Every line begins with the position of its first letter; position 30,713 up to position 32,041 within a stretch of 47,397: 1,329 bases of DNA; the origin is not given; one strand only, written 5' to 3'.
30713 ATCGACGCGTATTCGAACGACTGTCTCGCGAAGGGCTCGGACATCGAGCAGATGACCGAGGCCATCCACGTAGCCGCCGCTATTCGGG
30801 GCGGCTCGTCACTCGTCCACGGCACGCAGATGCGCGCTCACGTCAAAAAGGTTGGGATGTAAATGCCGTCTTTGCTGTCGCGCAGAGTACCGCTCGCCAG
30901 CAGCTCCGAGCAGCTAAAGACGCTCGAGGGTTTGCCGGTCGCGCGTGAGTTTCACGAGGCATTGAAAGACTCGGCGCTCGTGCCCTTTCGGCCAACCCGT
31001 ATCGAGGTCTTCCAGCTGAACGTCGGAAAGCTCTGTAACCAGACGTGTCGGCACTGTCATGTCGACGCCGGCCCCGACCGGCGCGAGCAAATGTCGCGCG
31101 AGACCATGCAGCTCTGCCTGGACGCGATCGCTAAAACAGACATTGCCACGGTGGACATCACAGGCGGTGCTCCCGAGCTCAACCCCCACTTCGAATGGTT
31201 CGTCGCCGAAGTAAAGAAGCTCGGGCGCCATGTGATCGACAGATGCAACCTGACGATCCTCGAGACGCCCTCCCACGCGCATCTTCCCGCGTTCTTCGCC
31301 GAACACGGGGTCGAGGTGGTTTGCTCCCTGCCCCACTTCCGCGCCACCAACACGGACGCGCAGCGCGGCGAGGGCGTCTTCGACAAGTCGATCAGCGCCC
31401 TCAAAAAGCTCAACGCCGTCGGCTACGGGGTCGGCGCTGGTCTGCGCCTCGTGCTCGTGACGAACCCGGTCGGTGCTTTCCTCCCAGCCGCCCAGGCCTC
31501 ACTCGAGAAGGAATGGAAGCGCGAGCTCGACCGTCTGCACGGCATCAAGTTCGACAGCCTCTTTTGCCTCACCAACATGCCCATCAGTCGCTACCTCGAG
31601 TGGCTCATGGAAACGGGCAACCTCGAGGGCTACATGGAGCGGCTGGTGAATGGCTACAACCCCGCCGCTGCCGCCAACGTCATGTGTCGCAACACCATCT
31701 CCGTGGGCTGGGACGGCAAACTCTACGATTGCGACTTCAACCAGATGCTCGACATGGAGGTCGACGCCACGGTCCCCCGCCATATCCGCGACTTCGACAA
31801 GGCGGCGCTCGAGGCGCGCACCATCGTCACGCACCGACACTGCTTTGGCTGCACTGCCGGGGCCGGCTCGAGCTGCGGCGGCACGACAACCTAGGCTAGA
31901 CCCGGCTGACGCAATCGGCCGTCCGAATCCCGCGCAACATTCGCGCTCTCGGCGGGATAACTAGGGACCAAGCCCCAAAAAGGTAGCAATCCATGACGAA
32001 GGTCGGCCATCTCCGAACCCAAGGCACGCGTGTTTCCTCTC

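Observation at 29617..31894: Divergent cluster: MTA phosphorylase / AhpD-like protein / ArsS-like radical SAM enzyme. Putative arsenosugar (5'-deoxyadenosyl-arsenical) pathway.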

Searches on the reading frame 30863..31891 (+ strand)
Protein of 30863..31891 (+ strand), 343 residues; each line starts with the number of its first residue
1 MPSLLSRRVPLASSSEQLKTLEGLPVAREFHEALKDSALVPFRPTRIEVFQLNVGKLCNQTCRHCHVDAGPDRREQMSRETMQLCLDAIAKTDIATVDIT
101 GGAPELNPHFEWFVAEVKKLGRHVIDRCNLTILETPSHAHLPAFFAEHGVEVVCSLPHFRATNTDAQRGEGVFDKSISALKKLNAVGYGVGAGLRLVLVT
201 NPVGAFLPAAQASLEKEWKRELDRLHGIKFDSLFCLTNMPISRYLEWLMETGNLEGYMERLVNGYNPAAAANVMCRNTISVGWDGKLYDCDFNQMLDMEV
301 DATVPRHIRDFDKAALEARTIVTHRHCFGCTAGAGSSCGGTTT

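Call 3: search_protein_families(library=ncbifam, proteins=[window:30863-31891:+], max_evalue=0.001)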
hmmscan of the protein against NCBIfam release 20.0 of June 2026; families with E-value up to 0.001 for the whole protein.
window:30863-31891:+ (343 aa): 30 families (the best 25 are shown)
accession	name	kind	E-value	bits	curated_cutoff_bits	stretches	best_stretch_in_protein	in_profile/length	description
TIGR04167.1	rSAM_SeCys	equivalog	7.2e-132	439.2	300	1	43-341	3-302/303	arsenosugar biosynthesis radical SAM (seleno)protein ArsS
TIGR04051.1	rSAM_NirJ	equivalog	6.3e-10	38.6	515.45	1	53-202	7-152/354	heme d1 biosynthesis radical SAM protein NirJ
TIGR03962.1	mycofact_rSAM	equivalog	9.1e-09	34.9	265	1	56-197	20-157/339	mycofactocin radical SAM maturase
TIGR02668.1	moaA_archaeal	equivalog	3e-08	33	325.25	1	47-124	9-88/303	GTP 3',8-cyclase MoaA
TIGR02666.1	moaA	equivalog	1.2e-07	31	284.05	1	48-131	10-97/336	GTP 3',8-cyclase MoaA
TIGR04055.1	rSAM_NirJ2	equivalog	1.6e-07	31.2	500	1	53-188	5-138/326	putative heme d1 biosynthesis radical SAM protein NirJ2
NF050035.1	rSAM_WgK_link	exception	2.6e-07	29.9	650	1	51-186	12-146/367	radical SAM/SPASM peptide maturase WgkB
TIGR03470.1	HpnH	equivalog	3.6e-07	29.5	225.05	1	53-191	33-166/318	adenosyl-hopene transferase HpnH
NF047865.1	rSAM_PapB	equivalog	4.1e-07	29.5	340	1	49-185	4-151/330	PapB family radical SAM/SPASM ranthipeptide maturase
NF001199.0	PRK00164.2-1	equivalog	6.5e-07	28.8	231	1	47-125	11-91/308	GTP 3',8-cyclase MoaA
TIGR04317.1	W_rSAM_matur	equivalog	7.4e-07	28.6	380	1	52-185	8-138/349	tungsten cofactor oxidoreductase radical SAM maturase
TIGR04054.1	rSAM_NirJ1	equivalog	8.9e-07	27.8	650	1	49-196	37-180/387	putative heme d1 biosynthesis radical SAM protein NirJ1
TIGR04303.1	GeoRSP_rSAM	equivalog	1e-06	28.6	400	1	54-188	11-141/325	GeoRSP system radical SAM/SPASM protein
NF045574.1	sacti_mat_StsB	exception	2.7e-06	26.5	625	1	54-187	102-232/466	StsB family radical SAM/SPASM domain sactipeptide maturase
TIGR04340.1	rSAM_ACGX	hypoth_equivalog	3.1e-06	26.6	400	1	50-187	5-145/341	radical SAM/SPASM domain protein, ACGX system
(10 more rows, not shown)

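Call 4: search_protein_families(library=pfam, proteins=[window:30863-31891:+], max_evalue=0.001)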
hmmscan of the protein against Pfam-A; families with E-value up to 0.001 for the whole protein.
window:30863-31891:+ (343 aa): 2 families
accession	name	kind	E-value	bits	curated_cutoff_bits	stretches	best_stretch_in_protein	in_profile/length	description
PF12345.13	DUF3641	-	7.3e-54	181.9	24.9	1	207-341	1-134/134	Protein of unknown function (DUF3641)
PF04055.27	Radical_SAM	-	3.9e-09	37.3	29.5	1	53-192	2-144/166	Radical SAM superfamily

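Call 10: find_homologous_proteins(query=window:30863-31891:+, max_evalue=1e-20)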
Query window:30863-31891:+ (343 aa): 8000 proteins with E <= 1e-20 among 8000 candidates; the best 120 are listed.
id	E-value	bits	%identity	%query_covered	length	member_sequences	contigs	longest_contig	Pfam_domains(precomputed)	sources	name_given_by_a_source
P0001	5.2e-215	731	91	100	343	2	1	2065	PF04055.28,PF12345.14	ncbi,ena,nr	ncbi:MAG TPA: arsenosugar biosynthesis radical SAM (seleno)protein ArsS [Myxococcota bacterium]|nr:a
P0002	8.7e-212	721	90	100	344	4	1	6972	PF04055.28,PF12345.14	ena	-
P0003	4.0e-211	718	88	100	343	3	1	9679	PF04055.28,PF12345.14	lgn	-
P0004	8.6e-202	688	84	100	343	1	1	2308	PF04055.28,PF12345.14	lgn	-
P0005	1.9e-180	617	77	99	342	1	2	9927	PF04055.28,PF12345.14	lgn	-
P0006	5.3e-177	606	74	100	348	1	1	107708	PF04055.28,PF12345.14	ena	-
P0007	1.6e-176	605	76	100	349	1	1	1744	PF04055.28,PF12345.14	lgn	-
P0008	1.1e-175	602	74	100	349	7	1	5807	PF04055.28,PF12345.14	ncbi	-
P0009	1.4e-175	601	74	99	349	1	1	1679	PF04055.28,PF12345.14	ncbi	-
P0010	1.6e-175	601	76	97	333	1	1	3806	PF04055.28,PF12345.14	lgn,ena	-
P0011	7.4e-175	599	75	100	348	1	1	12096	PF04055.28,PF12345.14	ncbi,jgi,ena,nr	ncbi:MAG TPA: arsenosugar biosynthesis radical SAM (seleno)protein ArsS [Hyalangium sp.]|nr:arsenosu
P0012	1.0e-174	599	74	100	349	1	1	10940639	PF04055.28,PF12345.14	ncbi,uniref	ncbi:arsenosugar biosynthesis radical SAM (seleno)protein ArsS [Archangium gephyra]|uniref:arsenosug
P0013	2.0e-174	598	75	100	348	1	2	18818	PF04055.28,PF12345.14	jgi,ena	jgi:radical SAM/Cys-rich protein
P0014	2.7e-174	597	75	100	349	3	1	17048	PF04055.28,PF12345.14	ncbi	-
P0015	2.7e-174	597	75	100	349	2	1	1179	PF04055.28,PF12345.14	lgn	-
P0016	3.6e-174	597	75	100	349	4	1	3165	PF04055.28,PF12345.14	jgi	jgi:radical SAM/Cys-rich protein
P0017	6.9e-174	596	75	100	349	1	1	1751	PF04055.28,PF12345.14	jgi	jgi:radical SAM/Cys-rich protein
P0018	8.8e-174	596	74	100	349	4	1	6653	PF04055.28,PF12345.14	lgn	-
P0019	9.7e-174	595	75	100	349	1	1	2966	PF04055.28,PF12345.14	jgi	jgi:radical SAM/Cys-rich protein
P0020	1.6e-173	595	73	100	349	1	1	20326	PF04055.28,PF12345.14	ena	-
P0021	2.6e-173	594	74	100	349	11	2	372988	PF04055.28,PF12345.14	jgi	jgi:radical SAM/Cys-rich protein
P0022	4.9e-173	593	73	100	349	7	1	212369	PF04055.28,PF12345.14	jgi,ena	-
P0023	4.9e-173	593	74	100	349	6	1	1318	PF04055.28,PF12345.14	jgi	jgi:radical SAM/Cys-rich protein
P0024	8.9e-173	592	74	100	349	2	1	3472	PF04055.28,PF12345.14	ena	-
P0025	2.6e-172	591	74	100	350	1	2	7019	PF04055.28,PF12345.14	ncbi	-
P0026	3.0e-172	591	73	99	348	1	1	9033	PF04055.28,PF12345.14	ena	-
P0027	4.5e-172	590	73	100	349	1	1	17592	PF04055.28,PF12345.14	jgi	jgi:radical SAM/Cys-rich protein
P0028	6.3e-172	589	73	100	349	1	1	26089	PF04055.28,PF12345.14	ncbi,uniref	ncbi:MAG: arsenosugar biosynthesis radical SAM (seleno)protein ArsS [Hyalangium sp.]|uniref:arsenosu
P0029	6.3e-172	589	75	100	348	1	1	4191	PF04055.28,PF12345.14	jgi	jgi:radical SAM/Cys-rich protein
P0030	6.6e-172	589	73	100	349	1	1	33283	PF04055.28,PF12345.14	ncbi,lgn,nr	ncbi:MAG: arsenosugar biosynthesis radical SAM protein ArsS [Myxococcaceae bacterium]|nr:arsenosugar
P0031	1.1e-171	589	74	100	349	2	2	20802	PF04055.28,PF12345.14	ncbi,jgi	jgi:radical SAM/Cys-rich protein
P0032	1.2e-171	589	73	99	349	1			PF04055.28,PF12345.14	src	-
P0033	1.5e-171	588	74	100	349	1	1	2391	PF04055.28,PF12345.14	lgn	-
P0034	1.8e-171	588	73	100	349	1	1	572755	PF04055.28,PF12345.14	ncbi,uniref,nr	ncbi:arsenosugar biosynthesis radical SAM (seleno)protein ArsS [Hyalangium gracile]|uniref:arsenosug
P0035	3.8e-171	587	74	100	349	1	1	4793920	PF04055.28,PF12345.14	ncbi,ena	-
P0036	5.7e-171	586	73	99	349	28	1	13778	PF04055.28,PF12345.14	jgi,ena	jgi:radical SAM/Cys-rich protein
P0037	8.6e-171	586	73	100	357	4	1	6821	PF04055.28,PF12345.14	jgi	jgi:radical SAM/Cys-rich protein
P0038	1.1e-170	585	73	99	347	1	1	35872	PF04055.28,PF12345.14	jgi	jgi:radical SAM/Cys-rich protein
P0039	1.2e-170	585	73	100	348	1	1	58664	PF04055.28,PF12345.14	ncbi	-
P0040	2.7e-170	584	72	100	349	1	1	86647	PF04055.28,PF12345.14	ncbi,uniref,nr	ncbi:MAG TPA: arsenosugar biosynthesis radical SAM (seleno)protein ArsS [Archangium sp.]|uniref:arse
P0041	5.6e-170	583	76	96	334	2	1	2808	PF04055.28,PF12345.14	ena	-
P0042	9.3e-170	582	74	95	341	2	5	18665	PF04055.28,PF12345.14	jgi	jgi:radical SAM/Cys-rich protein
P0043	1.2e-169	582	72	100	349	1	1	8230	PF04055.28,PF12345.14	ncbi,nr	ncbi:MAG: arsenosugar biosynthesis radical SAM protein ArsS [Candidatus Wallbacteria bacterium]|nr:a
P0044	1.7e-169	581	73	99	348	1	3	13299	PF04055.28,PF12345.14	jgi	jgi:radical SAM/Cys-rich protein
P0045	2.5e-169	581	72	100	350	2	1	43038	PF04055.28,PF12345.14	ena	-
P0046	2.9e-169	581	72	100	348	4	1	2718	PF04055.28,PF12345.14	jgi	jgi:radical SAM/Cys-rich protein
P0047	5.7e-169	580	73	100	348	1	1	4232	PF04055.28,PF12345.14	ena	-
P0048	9.6e-169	579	72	100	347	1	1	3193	PF04055.28,PF12345.14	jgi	jgi:radical SAM/Cys-rich protein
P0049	1.2e-168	579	72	99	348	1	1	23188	PF04055.28,PF12345.14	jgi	jgi:radical SAM/Cys-rich protein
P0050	1.3e-168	579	71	100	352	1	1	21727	PF04055.28,PF12345.14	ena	-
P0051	1.7e-168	578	72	100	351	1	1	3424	PF04055.28,PF12345.14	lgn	-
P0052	2.1e-168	578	76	93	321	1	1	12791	PF04055.28,PF12345.14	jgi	jgi:radical SAM/Cys-rich protein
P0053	2.6e-168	578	71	99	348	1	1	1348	PF04055.28,PF12345.14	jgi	jgi:radical SAM/Cys-rich protein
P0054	2.8e-168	577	76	93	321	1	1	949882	PF04055.28,PF12345.14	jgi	jgi:radical SAM/Cys-rich protein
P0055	5.0e-168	577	74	94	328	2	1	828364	PF04055.28,PF12345.14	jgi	jgi:radical SAM/Cys-rich protein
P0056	5.6e-168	576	72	100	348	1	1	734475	PF04055.28,PF12345.14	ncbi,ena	-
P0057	6.1e-168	576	71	99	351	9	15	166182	PF04055.28,PF12345.14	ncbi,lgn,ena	ncbi:MAG: arsenosugar biosynthesis radical SAM protein ArsS [Sandaracinaceae bacterium]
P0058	6.7e-168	576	75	95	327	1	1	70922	PF04055.28,PF12345.14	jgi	jgi:radical SAM/Cys-rich protein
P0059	1.3e-167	575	73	100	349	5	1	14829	PF04055.28,PF12345.14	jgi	jgi:radical SAM/Cys-rich protein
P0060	1.5e-167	575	71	100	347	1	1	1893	PF04055.28,PF12345.14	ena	-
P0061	1.7e-167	575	73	100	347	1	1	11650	PF04055.28,PF12345.14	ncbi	-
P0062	1.7e-167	575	71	100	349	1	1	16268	PF04055.28,PF12345.14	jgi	jgi:radical SAM/Cys-rich protein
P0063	1.8e-167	575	74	99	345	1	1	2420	PF04055.28,PF12345.14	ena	-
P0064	1.8e-167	575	73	100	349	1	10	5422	PF04055.28,PF12345.14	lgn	-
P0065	1.8e-167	575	71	100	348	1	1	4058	PF04055.28,PF12345.14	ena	-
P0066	2.1e-167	575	71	100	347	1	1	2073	PF04055.28,PF12345.14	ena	-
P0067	2.6e-167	574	76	95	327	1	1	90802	PF04055.28,PF12345.14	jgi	jgi:radical SAM/Cys-rich protein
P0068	2.9e-167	574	73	97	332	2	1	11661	PF04055.28,PF12345.14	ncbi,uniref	ncbi:arsenosugar biosynthesis radical SAM (seleno)protein ArsS, partial [Hyalangium sp.]|uniref:arse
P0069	3.3e-167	574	72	100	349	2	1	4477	PF04055.28,PF12345.14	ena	-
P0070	9.1e-167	573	75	95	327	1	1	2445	PF04055.28,PF12345.14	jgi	jgi:radical SAM/Cys-rich protein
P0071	9.4e-167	572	71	99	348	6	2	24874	PF04055.28,PF12345.14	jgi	jgi:radical SAM/Cys-rich protein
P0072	9.7e-167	572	71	99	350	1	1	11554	PF04055.28,PF12345.14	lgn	-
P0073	1.1e-166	572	72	100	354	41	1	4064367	PF04055.28,PF12345.14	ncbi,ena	-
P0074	1.3e-166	572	70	100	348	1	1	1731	PF04055.28,PF12345.14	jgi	jgi:radical SAM/Cys-rich protein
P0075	1.5e-166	572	73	99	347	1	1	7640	PF04055.28,PF12345.14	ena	-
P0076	1.5e-166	572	73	99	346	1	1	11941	PF04055.28,PF12345.14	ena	-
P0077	1.8e-166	572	72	99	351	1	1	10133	PF04055.28,PF12345.14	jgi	jgi:radical SAM/Cys-rich protein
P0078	2.1e-166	571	71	98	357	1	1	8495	PF04055.28,PF12345.14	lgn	-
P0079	2.1e-166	571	72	100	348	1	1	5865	PF04055.28,PF12345.14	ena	-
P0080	2.2e-166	571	71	100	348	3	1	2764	PF04055.28,PF12345.14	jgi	jgi:radical SAM/Cys-rich protein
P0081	2.3e-166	571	73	99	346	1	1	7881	PF04055.28,PF12345.14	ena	-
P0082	3.1e-166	571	71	100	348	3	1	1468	PF04055.28,PF12345.14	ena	-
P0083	3.2e-166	571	71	100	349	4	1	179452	PF04055.28,PF12345.14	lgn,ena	-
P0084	3.4e-166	571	74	93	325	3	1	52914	PF04055.28,PF12345.14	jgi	jgi:radical SAM/Cys-rich protein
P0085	3.8e-166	570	72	100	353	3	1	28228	PF04055.28,PF12345.14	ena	-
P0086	3.9e-166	570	71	99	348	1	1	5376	PF04055.28,PF12345.14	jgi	jgi:radical SAM/Cys-rich protein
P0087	3.9e-166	570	72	99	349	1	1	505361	PF04055.28,PF12345.14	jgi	jgi:radical SAM/Cys-rich protein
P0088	4.5e-166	570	72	100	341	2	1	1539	PF04055.28,PF12345.14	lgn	-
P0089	5.3e-166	570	71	95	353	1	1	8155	PF04055.28,PF12345.14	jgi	jgi:radical SAM/Cys-rich protein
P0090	6.5e-166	570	72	100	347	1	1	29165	PF04055.28,PF12345.14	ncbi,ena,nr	ncbi:MAG TPA: arsenosugar biosynthesis radical SAM (seleno)protein ArsS [Candidatus Krumholzibacteri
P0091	6.6e-166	570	73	99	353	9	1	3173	PF04055.28,PF12345.14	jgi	jgi:radical SAM/Cys-rich protein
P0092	7.5e-166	569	72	100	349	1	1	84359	PF04055.28,PF12345.14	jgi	-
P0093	8.0e-166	569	70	100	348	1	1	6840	PF04055.28,PF12345.14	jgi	jgi:radical SAM/Cys-rich protein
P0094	8.1e-166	569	72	100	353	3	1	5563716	PF04055.28,PF12345.14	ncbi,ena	-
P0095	8.6e-166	569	72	100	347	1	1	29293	PF04055.28,PF12345.14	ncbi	-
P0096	9.2e-166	569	71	100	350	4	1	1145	PF04055.28,PF12345.14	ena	-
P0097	9.4e-166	569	72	99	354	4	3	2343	PF04055.28,PF12345.14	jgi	-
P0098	1.0e-165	569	72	99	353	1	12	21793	PF04055.28,PF12345.14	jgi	jgi:radical SAM/Cys-rich protein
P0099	1.1e-165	569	71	100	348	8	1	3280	PF04055.28,PF12345.14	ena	-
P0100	1.1e-165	569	72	100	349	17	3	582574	PF04055.28,PF12345.14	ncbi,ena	-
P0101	1.5e-165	568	71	100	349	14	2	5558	PF04055.28,PF12345.14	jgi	-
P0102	1.9e-165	568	70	100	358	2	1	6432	PF04055.28,PF12345.14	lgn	-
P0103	1.9e-165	568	71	100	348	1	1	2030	PF04055.28,PF12345.14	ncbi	-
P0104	2.8e-165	568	69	100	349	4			PF04055.28,PF12345.14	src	-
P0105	3.2e-165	567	71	100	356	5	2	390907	PF04055.28,PF12345.14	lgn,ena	-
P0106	3.5e-165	567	72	100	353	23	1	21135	PF04055.28,PF12345.14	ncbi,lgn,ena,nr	ncbi:MAG: arsenosugar biosynthesis radical SAM protein ArsS [Acidobacteria bacterium]|nr:arsenosugar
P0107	3.6e-165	567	72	100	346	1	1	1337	PF04055.28,PF12345.14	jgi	jgi:radical SAM/Cys-rich protein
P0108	3.6e-165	567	71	100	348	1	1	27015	PF04055.28,PF12345.14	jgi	jgi:radical SAM/Cys-rich protein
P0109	3.8e-165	567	71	100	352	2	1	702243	PF04055.28,PF12345.14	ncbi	ncbi:MAG: arsenosugar biosynthesis radical SAM (seleno)protein ArsS [Polyangiales bacterium]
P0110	4.2e-165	567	71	100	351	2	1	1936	PF04055.28,PF12345.14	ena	-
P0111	5.0e-165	567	70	100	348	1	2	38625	PF04055.28,PF12345.14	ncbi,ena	-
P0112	5.1e-165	567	71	100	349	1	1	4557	PF04055.28,PF12345.14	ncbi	-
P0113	5.2e-165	567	72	100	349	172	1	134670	PF04055.28,PF12345.14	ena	-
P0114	5.8e-165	567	72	100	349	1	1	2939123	PF04055.28,PF12345.14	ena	-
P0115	6.0e-165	567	70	97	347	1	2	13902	PF04055.28,PF12345.14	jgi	jgi:radical SAM/Cys-rich protein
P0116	6.1e-165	566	72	100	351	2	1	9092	PF04055.28,PF12345.14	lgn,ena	-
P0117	6.1e-165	566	71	99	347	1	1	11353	PF04055.28,PF12345.14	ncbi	ncbi:MAG TPA: arsenosugar biosynthesis radical SAM (seleno)protein ArsS [Candidatus Krumholzibacteri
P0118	6.4e-165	566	70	100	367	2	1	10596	PF04055.28,PF12345.14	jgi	jgi:radical SAM/Cys-rich protein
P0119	7.3e-165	566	70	100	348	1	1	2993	PF04055.28,PF12345.14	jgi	jgi:radical SAM/Cys-rich protein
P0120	7.8e-165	566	74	94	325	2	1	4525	PF04055.28,PF12345.14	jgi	jgi:radical SAM/Cys-rich protein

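Call 13: find_related_loci(query=A1, collection=genome_contigs, flank=10000)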
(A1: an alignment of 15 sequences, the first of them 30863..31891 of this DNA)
Query A1 (343 aa) in genome_contigs; peptide patterns used: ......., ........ (x = any residue, [..] = any of these).
600 stretches matched a pattern (row limit reached: there are more); 598 encode a relative of the query (tblastn E <= 1e-3); the best 80 are kept; 80 distinct loci.
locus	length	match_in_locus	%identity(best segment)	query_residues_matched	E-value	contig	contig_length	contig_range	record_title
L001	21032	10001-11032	71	1-343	8e-169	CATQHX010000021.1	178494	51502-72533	MAG: Vicinamibacterales bacterium isolate b531ce64-1057-46bd-a004-e227214a256a genome assembly, contig: contig_21, whole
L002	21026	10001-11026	70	3-343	4e-165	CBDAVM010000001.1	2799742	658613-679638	MAG: Vicinamibacterales bacterium isolate a7c2027e-4184-4f59-b936-189da53a1eb3 genome assembly, contig: contig_1, whole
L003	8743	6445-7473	67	1-342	2e-160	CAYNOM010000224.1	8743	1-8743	MAG TPA_asm: uncultured Polyangiales bacterium isolate SRP319275_co6_81 genome assembly, contig: NODE_4748_length_8743_c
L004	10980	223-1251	65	2-343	4e-157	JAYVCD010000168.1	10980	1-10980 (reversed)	MAG: Archangiaceae bacterium isolate GL30_UP_concoct_163 GL30_UP_concoct_163_167, whole genome shotgun sequence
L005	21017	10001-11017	66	3-343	6e-157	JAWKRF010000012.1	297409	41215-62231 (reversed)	MAG: Polyangiaceae bacterium isolate AC1.156 AC1.156.fa-12, whole genome shotgun sequence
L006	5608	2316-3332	66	3-343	3e-156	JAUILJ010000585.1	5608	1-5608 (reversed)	MAG: Polyangia bacterium isolate Co_bin.42 NODE_82645_length_5608_cov_0.739464, whole genome shotgun sequence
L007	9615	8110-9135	68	3-343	2e-153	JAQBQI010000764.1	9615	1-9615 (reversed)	MAG: Myxococcaceae bacterium isolate RYN_369 scaffold_1146065, whole genome shotgun sequence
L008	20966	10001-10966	71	25-343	1e-151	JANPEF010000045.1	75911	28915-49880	MAG: Candidatus Eisenbacteria bacterium isolate VAR_78_metabat_282 VAR_78_k141_855632, whole genome shotgun sequence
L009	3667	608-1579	65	17-342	1e-155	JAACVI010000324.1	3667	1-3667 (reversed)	MAG: Myxococcales bacterium isolate CG_2015-01_69_45 CG_2015-01_curated_scaffold_21054, whole genome shotgun sequence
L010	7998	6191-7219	62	2-343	8e-150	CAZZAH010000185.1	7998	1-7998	MAG TPA_asm: uncultured bacterium isolate binchicken_co199_13 genome assembly, contig: NODE_6445_length_7998_cov_5.80423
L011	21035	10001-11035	62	1-343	7e-147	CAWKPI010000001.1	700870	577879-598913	MAG: uncultured Nitrospiraceae bacterium isolate MFD03899.bin.2.136 genome assembly, contig: contig_13192, whole genome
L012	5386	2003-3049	62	1-343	2e-145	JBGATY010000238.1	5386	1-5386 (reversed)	MAG: Planctomycetota bacterium isolate MAG_MBR_AS.81 MBRAS-81_NODE_238_length_5386_cov_3.912225, whole genome shotgun se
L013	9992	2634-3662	62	3-342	1e-143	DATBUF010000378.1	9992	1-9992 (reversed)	MAG TPA_asm: Pontibacter sp. isolate SMAG_U7476 k141_94351, whole genome shotgun sequence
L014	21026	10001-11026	63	3-342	4e-143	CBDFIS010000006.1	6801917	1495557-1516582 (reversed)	MAG: Bryobacterales bacterium isolate bc932d13-f3e1-476a-a82d-8314761e2f96 genome assembly, contig: contig_6, whole geno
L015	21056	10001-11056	61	1-342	7e-143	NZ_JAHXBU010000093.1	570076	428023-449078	Cesiribacter sp. SM1 Scaffold2, whole genome shotgun sequence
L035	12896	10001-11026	62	3-343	3e-137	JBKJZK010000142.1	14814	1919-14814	MAG: Nitrospiraceae bacterium isolate swi_bin.238 S1Ck127_20641438_flag_0_multi_6.7417_len_14814, whole genome shotgun s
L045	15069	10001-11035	58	3-341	1e-136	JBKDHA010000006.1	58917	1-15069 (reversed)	MAG: Bacteroidota bacterium isolate samp_2115_semibin_49 samp_2115_62053, whole genome shotgun sequence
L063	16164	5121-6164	58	3-341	4e-134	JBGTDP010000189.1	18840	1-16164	MAG: Thermosynechococcaceae cyanobacterium isolate JTS-RE146 k141_11068291, whole genome shotgun sequence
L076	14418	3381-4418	56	1-340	2e-132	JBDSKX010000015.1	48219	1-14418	MAG: Chryseolinea sp. isolate cluster1_bin.356 k127_12588515, whole genome shotgun sequence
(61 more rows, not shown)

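Call 20: find_encoding_contigs(protein=P0003, flank=6000, max_places=4)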
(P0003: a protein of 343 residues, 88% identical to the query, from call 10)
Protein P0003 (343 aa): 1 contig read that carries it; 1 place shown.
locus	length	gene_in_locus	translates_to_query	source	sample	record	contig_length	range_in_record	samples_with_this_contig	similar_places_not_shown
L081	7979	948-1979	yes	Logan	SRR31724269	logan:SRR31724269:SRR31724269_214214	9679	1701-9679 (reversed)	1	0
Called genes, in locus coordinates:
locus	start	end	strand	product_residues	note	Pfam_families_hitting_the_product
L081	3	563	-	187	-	?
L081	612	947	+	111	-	PF02627:CMD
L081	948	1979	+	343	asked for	PF04055:Radical_SAM, PF12345:DUF3641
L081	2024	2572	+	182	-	PF03330:DPBB_1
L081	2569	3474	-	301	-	PF00106:adh_short (faint), PF01073:3Beta_HSD (weak), PF01370:Epimerase, PF04321:RmlD_sub_bind (faint), PF05368:NmrA, PF16363:GDP_Man_Dehyd (weak), PF13460:NAD_binding_10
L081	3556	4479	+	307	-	PF12852:Cupin_6, PF00165:HTH_AraC, PF12833:HTH_18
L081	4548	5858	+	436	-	PF04389:Peptidase_M28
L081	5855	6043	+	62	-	PF04102:SlyX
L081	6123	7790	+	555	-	PF07637:PSD5, PF07631:PSD4, PF07627:PSCyt3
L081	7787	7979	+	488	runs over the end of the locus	PF07586:HXXSHH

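Call 21: find_encoding_contigs(protein=P0002, flank=6000, max_places=3)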
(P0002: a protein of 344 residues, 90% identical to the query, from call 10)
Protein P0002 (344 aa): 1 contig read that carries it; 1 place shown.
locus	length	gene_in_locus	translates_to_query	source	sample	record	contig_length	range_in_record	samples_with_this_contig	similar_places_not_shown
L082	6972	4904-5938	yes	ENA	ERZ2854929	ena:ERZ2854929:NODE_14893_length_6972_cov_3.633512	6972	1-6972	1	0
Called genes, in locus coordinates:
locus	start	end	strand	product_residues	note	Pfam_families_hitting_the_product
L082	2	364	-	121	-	?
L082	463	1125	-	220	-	PF10604:Polyketide_cyc2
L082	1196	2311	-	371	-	-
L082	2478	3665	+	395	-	PF07719:TPR_2 (faint), PF13428:TPR_14 (faint), PF00515:TPR_1 (faint), PF13174:TPR_6 (faint), PF13176:TPR_7 (faint), PF14559:TPR_19 (weak), PF13432:TPR_16 (weak), PF13424:TPR_12 (weak), +3 more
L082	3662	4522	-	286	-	PF01048:PNP_UDP_1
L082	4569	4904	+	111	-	PF02627:CMD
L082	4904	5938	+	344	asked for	PF04055:Radical_SAM, PF12345:DUF3641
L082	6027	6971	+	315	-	?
